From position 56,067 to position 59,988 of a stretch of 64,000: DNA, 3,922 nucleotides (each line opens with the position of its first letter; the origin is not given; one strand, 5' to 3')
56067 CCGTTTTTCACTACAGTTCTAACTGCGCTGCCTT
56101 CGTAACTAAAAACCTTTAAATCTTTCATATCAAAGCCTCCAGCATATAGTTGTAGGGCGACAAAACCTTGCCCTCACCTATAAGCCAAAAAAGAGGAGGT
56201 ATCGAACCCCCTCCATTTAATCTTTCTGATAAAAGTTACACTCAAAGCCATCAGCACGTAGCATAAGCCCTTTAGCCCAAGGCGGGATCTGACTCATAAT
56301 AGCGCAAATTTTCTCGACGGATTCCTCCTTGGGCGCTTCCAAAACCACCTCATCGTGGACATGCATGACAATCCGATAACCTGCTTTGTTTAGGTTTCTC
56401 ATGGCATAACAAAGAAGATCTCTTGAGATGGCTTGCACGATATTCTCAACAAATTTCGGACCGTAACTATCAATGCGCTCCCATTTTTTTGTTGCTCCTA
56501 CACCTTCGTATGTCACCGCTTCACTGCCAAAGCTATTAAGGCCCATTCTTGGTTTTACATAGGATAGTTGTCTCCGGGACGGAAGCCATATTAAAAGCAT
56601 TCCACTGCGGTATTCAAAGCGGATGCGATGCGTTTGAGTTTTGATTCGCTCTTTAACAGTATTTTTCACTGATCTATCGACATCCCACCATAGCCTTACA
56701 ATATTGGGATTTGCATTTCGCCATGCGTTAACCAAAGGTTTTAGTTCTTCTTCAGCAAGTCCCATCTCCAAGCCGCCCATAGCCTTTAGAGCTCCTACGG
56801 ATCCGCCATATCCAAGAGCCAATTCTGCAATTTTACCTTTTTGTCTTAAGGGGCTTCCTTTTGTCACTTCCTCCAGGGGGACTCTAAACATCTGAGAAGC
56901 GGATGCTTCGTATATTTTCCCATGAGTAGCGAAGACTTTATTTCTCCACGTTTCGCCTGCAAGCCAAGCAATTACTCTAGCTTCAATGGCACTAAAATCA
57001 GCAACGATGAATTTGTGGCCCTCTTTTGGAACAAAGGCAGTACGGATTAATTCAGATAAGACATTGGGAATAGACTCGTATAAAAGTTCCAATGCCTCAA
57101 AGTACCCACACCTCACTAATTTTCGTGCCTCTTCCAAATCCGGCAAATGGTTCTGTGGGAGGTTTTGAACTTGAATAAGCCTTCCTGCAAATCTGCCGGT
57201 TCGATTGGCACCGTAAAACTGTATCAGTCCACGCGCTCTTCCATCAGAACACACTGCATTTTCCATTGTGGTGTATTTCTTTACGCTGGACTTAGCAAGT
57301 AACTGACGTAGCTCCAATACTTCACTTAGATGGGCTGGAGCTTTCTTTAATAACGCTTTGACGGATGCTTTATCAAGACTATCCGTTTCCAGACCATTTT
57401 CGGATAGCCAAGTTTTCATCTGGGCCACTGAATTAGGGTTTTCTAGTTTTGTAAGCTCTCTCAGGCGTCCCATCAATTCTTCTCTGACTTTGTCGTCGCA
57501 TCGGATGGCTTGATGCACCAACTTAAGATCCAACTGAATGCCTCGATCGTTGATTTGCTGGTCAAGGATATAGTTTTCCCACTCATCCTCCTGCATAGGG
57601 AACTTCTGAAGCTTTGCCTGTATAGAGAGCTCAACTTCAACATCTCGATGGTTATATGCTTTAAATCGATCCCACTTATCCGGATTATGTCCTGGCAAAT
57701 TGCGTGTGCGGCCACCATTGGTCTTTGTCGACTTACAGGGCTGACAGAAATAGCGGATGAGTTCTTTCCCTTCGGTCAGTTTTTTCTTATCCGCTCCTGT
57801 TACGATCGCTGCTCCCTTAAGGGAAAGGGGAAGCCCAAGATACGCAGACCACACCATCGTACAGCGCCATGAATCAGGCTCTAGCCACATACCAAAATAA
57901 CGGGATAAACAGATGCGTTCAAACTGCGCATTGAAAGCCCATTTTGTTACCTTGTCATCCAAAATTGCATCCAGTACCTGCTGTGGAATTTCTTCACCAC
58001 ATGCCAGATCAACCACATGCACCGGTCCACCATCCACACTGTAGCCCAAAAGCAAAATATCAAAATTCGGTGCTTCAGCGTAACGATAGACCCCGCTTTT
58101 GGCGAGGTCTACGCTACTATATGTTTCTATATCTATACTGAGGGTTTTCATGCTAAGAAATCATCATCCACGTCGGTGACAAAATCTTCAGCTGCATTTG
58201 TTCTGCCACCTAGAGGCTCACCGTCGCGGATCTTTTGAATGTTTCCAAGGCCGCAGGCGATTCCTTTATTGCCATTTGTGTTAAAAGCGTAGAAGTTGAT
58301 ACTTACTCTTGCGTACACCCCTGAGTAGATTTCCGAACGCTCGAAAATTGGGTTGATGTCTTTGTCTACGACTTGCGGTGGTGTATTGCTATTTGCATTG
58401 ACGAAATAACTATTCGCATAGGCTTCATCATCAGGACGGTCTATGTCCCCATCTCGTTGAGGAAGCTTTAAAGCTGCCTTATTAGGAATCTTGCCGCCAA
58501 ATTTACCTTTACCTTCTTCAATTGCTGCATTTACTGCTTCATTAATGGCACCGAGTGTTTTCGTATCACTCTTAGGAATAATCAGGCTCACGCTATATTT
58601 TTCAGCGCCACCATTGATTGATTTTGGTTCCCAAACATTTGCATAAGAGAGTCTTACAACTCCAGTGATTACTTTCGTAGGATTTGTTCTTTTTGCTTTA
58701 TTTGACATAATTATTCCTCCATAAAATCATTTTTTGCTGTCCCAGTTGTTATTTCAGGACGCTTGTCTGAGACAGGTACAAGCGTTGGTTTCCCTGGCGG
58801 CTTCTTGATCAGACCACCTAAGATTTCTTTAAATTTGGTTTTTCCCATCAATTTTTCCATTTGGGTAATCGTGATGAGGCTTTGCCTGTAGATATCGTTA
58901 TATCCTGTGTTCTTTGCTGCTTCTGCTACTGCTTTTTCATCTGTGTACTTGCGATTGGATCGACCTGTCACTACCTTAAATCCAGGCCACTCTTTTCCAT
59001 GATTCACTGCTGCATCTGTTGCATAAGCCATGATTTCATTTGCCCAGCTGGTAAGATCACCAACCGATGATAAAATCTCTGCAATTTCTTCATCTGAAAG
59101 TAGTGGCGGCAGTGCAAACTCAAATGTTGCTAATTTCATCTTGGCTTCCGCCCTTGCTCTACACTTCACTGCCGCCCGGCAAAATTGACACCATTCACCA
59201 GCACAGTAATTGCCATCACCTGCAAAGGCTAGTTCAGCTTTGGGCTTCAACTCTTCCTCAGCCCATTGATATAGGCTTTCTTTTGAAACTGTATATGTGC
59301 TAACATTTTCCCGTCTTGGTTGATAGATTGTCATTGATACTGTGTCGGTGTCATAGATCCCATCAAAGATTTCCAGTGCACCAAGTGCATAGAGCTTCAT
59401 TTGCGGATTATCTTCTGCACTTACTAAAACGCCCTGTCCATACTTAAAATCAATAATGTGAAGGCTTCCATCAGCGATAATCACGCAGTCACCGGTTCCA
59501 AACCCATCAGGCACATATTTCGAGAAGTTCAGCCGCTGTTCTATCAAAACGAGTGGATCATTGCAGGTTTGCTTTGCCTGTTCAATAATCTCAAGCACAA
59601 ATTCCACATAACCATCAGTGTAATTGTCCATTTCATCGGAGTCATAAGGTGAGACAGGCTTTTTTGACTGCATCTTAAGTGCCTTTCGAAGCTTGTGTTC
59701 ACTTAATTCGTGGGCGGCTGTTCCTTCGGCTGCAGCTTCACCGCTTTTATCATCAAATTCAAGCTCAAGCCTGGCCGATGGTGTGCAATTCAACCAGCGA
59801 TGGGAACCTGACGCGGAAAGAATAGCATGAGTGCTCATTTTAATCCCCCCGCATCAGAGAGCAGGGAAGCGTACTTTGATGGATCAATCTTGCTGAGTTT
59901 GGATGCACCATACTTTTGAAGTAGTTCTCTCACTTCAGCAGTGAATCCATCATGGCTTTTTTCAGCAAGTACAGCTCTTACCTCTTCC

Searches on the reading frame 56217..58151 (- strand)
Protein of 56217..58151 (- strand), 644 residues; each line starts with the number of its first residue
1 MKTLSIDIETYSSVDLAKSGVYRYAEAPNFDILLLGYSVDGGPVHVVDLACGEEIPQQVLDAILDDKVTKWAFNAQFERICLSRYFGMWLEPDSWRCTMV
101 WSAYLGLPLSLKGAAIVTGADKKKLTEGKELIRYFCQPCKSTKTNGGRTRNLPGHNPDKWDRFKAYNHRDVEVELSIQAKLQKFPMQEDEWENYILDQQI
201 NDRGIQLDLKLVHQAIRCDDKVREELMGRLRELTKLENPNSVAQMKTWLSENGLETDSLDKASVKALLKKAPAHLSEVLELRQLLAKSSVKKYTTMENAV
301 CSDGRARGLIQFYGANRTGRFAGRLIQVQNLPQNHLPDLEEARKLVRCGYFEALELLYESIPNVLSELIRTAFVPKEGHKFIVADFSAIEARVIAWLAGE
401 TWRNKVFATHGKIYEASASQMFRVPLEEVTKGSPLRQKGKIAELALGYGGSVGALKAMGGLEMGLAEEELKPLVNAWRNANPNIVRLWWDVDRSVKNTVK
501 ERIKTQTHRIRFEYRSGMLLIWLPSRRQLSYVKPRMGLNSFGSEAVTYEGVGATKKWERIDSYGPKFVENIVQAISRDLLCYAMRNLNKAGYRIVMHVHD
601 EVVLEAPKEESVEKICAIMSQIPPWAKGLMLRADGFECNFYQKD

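Call 21: search_protein_families(library=pfam, proteins=[window:56217-58151:-])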
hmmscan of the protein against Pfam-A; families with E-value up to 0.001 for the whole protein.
window:56217-58151:- (644 aa): 1 family
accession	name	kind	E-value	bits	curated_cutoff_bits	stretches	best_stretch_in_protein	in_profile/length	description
PF00476.26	DNA_pol_A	-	2.1e-22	80.1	34.3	1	231-619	23-353/381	DNA polymerase family A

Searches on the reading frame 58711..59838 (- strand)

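Call 21: search_protein_families(library=pfam, proteins=[window:58711-59838:-])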
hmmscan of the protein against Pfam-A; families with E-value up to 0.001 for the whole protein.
window:58711-59838:- (375 aa): 2 families
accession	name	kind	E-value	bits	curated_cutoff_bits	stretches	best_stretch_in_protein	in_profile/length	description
PF10926.14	DUF2800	-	1.5e-166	554.6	21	1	4-361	1-368/368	Protein of unknown function (DUF2800)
PF12705.13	PDDEXK_1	-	2.8e-08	34.5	22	1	41-227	59-247/247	PD-(D/E)XK nuclease superfamily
